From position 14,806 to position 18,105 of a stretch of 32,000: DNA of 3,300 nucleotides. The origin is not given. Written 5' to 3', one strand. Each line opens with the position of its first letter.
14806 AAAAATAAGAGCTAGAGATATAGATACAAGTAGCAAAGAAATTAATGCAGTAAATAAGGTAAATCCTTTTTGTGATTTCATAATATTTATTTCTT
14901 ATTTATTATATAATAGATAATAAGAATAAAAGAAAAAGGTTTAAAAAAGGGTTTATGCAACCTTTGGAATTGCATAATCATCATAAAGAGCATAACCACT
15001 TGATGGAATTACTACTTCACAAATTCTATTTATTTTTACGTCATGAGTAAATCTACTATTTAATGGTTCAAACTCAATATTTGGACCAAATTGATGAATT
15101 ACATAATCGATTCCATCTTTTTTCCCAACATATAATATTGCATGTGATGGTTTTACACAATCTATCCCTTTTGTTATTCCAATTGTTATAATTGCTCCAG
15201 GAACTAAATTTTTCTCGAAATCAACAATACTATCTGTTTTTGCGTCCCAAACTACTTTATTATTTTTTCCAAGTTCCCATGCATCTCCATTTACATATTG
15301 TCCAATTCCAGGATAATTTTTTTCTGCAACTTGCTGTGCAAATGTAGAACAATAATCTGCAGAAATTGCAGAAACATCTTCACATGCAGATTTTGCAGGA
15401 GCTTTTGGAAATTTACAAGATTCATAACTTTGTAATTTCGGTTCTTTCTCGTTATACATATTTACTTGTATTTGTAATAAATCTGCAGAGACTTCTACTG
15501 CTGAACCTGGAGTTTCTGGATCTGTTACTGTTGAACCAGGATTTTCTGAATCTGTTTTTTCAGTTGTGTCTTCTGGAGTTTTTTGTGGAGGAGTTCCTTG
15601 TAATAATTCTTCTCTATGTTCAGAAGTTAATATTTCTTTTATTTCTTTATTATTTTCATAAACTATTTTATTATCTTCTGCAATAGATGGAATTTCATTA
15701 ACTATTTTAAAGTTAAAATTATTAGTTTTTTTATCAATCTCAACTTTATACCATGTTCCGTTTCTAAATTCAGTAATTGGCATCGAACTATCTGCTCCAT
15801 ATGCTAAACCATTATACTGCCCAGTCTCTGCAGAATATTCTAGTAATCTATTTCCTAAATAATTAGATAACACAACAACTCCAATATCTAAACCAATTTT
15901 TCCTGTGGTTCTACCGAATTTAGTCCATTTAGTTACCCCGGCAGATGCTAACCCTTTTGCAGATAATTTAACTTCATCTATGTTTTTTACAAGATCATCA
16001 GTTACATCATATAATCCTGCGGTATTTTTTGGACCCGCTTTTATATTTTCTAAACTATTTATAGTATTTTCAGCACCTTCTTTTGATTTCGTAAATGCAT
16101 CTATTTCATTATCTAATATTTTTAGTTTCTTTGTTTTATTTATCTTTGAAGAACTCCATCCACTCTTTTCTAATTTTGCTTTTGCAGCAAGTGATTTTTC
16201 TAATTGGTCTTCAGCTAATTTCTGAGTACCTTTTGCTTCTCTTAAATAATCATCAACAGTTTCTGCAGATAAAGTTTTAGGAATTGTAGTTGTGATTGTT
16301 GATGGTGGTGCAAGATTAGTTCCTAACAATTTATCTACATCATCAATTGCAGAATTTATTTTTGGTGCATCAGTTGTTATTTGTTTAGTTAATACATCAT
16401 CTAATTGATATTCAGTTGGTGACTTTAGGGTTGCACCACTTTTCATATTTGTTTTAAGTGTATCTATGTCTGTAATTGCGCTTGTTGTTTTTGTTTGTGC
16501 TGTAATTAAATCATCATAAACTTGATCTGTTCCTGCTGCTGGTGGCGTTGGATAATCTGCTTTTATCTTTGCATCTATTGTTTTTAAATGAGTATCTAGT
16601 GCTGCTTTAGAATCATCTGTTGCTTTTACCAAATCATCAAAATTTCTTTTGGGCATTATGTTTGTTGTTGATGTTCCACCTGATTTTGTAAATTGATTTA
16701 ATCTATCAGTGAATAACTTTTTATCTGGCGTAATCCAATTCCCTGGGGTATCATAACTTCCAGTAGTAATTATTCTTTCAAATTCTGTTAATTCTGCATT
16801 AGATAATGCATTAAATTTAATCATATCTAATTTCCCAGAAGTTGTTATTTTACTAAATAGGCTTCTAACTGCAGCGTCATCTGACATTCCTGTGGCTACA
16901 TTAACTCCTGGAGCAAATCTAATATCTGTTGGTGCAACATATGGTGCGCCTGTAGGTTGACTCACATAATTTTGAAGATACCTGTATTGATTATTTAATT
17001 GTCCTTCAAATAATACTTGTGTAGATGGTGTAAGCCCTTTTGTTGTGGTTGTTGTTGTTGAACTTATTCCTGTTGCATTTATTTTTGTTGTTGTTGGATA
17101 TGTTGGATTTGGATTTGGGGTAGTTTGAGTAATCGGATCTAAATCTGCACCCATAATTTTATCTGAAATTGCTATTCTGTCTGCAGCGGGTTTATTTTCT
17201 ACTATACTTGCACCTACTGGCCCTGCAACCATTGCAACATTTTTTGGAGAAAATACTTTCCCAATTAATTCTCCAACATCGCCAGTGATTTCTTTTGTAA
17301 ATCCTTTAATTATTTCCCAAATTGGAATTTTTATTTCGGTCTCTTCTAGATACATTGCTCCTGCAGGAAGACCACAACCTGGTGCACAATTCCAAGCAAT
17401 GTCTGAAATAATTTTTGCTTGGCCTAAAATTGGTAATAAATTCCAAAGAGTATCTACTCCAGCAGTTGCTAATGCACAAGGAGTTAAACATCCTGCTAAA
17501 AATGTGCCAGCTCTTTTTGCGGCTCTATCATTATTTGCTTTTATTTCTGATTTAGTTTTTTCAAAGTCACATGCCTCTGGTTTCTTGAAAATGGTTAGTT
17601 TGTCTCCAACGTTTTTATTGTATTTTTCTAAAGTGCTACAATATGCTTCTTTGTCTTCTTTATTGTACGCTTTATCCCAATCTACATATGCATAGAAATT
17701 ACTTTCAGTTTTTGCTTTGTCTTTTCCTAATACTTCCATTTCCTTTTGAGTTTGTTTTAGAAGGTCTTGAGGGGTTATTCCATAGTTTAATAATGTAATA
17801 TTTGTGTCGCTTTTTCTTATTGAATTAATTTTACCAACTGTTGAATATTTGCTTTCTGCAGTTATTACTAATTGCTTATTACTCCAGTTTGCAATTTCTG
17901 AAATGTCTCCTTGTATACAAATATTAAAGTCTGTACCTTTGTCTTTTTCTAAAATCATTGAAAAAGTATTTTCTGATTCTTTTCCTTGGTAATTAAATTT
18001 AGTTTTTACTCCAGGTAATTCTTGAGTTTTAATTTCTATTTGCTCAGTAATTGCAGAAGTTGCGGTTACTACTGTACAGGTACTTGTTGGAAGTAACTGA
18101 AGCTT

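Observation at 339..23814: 23-kb locus of three collinear giant paralogs plus a prepilin-type protein: candidate uncharacterised cell-surface contact apparatus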

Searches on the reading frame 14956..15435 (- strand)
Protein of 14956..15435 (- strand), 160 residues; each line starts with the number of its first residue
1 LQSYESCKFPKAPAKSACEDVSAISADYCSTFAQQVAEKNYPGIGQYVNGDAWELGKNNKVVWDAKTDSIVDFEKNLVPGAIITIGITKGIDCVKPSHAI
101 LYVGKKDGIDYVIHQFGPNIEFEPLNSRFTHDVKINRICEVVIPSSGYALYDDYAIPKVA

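Call 99: search_solved_structures(query=A7, max_evalue=10, show_alignments=3)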
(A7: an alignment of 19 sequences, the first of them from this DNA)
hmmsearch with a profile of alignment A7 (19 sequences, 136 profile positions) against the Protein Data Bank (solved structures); distinct sequences matched with E-value up to 10: 3.
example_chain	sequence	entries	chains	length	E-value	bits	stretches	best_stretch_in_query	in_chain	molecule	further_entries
6win_A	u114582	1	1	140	0.019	17.8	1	48-117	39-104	Type 6 secretion amidase effector 2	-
6biq_A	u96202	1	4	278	0.15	14.9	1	59-95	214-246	Clan CA, family C40, NlpC/P60 superfamily cysteine peptidase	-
6bim_A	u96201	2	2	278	1.2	11.9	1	60-95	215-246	Clan CA, family C40, NlpC/P60 superfamily cysteine peptidase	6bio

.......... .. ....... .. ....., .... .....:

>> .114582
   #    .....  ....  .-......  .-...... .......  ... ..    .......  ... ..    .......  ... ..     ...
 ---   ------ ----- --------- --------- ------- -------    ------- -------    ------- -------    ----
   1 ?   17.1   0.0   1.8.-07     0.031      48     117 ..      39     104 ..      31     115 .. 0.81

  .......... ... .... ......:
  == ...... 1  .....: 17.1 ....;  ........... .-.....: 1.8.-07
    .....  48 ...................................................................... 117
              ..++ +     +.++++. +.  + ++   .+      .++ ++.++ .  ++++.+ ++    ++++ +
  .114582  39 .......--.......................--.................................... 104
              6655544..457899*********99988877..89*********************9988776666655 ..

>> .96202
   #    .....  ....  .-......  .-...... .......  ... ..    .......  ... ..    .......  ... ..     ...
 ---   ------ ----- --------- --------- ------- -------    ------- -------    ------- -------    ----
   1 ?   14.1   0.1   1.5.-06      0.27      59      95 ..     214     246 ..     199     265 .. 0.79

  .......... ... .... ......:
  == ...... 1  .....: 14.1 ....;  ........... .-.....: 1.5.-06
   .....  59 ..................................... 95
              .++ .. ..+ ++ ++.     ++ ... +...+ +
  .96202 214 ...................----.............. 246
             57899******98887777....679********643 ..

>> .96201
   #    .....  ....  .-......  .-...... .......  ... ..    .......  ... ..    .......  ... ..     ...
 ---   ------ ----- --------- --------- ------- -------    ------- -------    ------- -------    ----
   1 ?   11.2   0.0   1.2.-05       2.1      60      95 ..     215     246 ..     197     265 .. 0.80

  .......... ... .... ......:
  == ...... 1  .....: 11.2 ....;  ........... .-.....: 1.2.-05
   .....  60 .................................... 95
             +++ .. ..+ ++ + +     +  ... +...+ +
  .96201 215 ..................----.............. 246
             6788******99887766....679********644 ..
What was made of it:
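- Closest known: Type VI secretion amidase effectors. Same: These are the only PDB sequence-profile matches of the window's A tip (call 99).
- The best structural-sequence relatives of the window tip are bacterial-wall amidases (call 99).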

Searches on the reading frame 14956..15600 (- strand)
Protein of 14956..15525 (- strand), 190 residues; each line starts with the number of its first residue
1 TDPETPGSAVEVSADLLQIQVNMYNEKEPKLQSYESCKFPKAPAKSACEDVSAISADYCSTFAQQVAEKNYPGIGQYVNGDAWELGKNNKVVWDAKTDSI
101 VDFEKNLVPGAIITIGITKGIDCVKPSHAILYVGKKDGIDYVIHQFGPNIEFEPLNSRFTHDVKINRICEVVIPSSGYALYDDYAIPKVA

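Call 41: search_solved_structures(query=A2, max_evalue=10, show_alignments=2)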
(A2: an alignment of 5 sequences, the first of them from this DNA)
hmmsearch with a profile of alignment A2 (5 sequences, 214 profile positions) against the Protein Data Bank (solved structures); distinct sequences matched with E-value up to 10: 0.

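Call 42: find_homologous_proteins(query=window:14956-15510:-, max_evalue=0.01)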
Query window:14956-15510:-: 38 candidates shared short words with the query, none scored E <= 0.01.
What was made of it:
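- On NlpC/P60 (clan CA, C40/CHAP/Tae) superfamily: A tip: No permitted homologs were found (call 42).
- Tried and rejected: Word-indexed homology search with the A tip alone found no hits (call 42).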

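Call 58: search_protein_families(library=pfam, alignment_id=A2, max_evalue=10)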
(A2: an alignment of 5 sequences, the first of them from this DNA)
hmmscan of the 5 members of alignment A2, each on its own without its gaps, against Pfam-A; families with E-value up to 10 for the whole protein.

A. member 1, seq(215 aa): 1 family
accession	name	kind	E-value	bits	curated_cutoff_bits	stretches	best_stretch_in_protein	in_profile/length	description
PF19829.4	DUF6310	-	0.0082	16.6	27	1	85-131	24-71/126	Family of unknown function (DUF6310)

B. families by the number of members that match (of 5 scanned): 1 family
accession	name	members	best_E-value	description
PF19829.4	DUF6310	1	0.0082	Family of unknown function (DUF6310)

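Call 59: search_protein_families(library=phrogs, alignment_id=A2, max_evalue=1)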
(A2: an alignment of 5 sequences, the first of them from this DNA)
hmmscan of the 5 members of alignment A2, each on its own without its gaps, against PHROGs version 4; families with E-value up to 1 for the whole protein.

A. member 1, seq(215 aa): 0 families

B. families by the number of members that match (of 5 scanned): 5 families
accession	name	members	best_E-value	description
phrog_25821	-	1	0.044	-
phrog_30496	-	1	0.14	-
phrog_27539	-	1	0.18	-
phrog_29832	-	1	0.25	-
phrog_31142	-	1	0.33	-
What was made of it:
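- Tried and rejected: Pfam and PHROGs on the tip orthologs found nothing useful (calls 58, 59).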

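Call 74: search_dna_similar(query=window:14956-15525:-, collection=phages, mode=protein, max_evalue=1, max_rows=10)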
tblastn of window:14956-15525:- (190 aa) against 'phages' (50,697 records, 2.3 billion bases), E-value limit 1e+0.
No match.
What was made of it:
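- Tried and rejected: The PDB profile built from only the 5 close tip orthologs found nothing (call 41). tblastn of the tip against phages found nothing (call 74).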

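Call 92: search_protein_representatives(protein=window:14956-15525:-)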
Query: 190 residues. Proteins with E-value up to 0.001 (for the whole library): 20; up to 1e-10: 7; up to 1e-30: 0. The best 20 are listed.
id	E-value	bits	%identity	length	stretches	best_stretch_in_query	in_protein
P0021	9.4e-27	110.0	38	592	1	9-185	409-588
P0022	2.0e-26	108.9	43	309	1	9-184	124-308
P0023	4.1e-25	104.7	40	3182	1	14-185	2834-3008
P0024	3.2e-23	98.5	42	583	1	8-185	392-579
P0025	5.0e-19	84.8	38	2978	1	9-186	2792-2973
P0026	7.9e-15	71.1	38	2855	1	13-182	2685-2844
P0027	2.1e-13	66.5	45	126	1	90-181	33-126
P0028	2.3e-09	53.3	34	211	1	40-158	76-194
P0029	1.1e-08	51.2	32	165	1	56-175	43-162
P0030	2.8e-07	46.5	38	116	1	63-158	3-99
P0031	3.5e-07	46.2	34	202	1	56-160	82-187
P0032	2.1e-06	43.7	32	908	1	37-156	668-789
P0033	5.8e-06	42.2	32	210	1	56-177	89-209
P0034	2.1e-05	40.4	28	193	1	52-157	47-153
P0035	2.5e-05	40.2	35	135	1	44-150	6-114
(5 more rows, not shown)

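Call 94: search_protein_families(library=pfam, alignment_id=A6, max_evalue=0.1)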
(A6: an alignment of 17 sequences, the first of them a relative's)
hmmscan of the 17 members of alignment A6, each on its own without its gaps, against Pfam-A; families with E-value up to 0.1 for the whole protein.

A. member 1, P0028 (211 aa): 0 families

B. families by the number of members that match (of 17 scanned): 9 families
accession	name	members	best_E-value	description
PF03734.19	YkuD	1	6.3e-16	L,D-transpeptidase catalytic domain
PF13645.11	YkuD_2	1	0.0041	L,D-transpeptidase catalytic domain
PF02601.20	Exonuc_VII_L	1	0.005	Exonuclease VII, large subunit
PF10467.15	Inhibitor_I48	1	0.016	Peptidase inhibitor clitocypin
PF00877.26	NLPC_P60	1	0.018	NlpC/P60 family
PF02519.19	Auxin_inducible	1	0.025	Auxin responsive protein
PF07533.21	BRK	1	0.035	BRK domain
PF14197.11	Cep57_CLD_2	1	0.035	Centrosome localisation domain of PPC89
PF09304.16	Cortex-I_coil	1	0.091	Cortexillin coiled-coil region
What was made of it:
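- On NlpC/P60 (clan CA, C40/CHAP/Tae) superfamily: A tip: One remote relative scores only 0.018 (call 94).
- One remote relative is fused to a YkuD L,D-transpeptidase (call 94).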

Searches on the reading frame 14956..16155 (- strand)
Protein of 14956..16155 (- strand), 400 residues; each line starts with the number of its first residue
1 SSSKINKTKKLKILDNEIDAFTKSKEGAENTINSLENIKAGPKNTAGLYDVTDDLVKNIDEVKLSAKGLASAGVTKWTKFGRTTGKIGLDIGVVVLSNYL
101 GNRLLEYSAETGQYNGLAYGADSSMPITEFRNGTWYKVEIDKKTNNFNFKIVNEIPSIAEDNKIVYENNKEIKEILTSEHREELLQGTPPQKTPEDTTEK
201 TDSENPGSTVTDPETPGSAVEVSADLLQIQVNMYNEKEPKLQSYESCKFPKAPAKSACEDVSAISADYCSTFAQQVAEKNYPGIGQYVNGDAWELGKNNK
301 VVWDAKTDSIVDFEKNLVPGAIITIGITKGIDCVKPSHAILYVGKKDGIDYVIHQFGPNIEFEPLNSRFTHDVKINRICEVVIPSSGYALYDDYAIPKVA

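Call 18: search_protein_families(library=pfam, proteins=[window:14956-16155:-], max_evalue=5)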
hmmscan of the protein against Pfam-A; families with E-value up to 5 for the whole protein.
window:14956-16155:- (400 aa): 1 family
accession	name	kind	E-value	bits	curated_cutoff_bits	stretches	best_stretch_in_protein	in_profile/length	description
PF19829.4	DUF6310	-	0.019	15.4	27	1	270-316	24-71/126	Family of unknown function (DUF6310)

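Call 38: search_protein_families(library=pfam, max_evalue=0.05, proteins=[window:14956-16155:-])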
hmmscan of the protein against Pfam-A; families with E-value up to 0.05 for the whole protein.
seq(400 aa): 1 family
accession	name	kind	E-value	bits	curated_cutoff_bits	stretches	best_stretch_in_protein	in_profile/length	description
PF19829.4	DUF6310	-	0.019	15.4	27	1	270-316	24-71/126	Family of unknown function (DUF6310)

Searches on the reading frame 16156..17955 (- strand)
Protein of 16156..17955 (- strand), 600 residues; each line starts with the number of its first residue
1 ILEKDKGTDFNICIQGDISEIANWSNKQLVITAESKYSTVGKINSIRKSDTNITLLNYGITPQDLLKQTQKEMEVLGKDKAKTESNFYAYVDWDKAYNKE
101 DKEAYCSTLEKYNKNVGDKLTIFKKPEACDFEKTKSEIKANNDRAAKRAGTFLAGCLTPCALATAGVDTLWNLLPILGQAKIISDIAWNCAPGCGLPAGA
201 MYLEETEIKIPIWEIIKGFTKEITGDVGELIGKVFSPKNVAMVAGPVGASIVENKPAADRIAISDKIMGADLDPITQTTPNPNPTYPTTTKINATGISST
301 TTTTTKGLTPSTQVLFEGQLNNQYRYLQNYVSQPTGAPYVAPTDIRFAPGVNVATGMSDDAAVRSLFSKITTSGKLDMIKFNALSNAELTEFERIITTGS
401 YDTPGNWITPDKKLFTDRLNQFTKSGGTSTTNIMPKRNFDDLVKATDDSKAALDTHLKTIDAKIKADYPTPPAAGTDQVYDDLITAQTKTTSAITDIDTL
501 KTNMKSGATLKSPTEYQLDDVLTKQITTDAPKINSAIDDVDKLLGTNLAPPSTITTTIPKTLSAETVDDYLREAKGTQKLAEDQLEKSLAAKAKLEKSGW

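Call 18: search_protein_families(library=pfam, proteins=[window:16156-17955:-], max_evalue=5)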
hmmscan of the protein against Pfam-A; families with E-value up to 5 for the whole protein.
window:16156-17955:- (600 aa): 1 family
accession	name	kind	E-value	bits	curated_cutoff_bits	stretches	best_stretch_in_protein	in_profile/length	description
PF00686.25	CBM_20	-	0.045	14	23.3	1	11-39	17-45/97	Starch binding domain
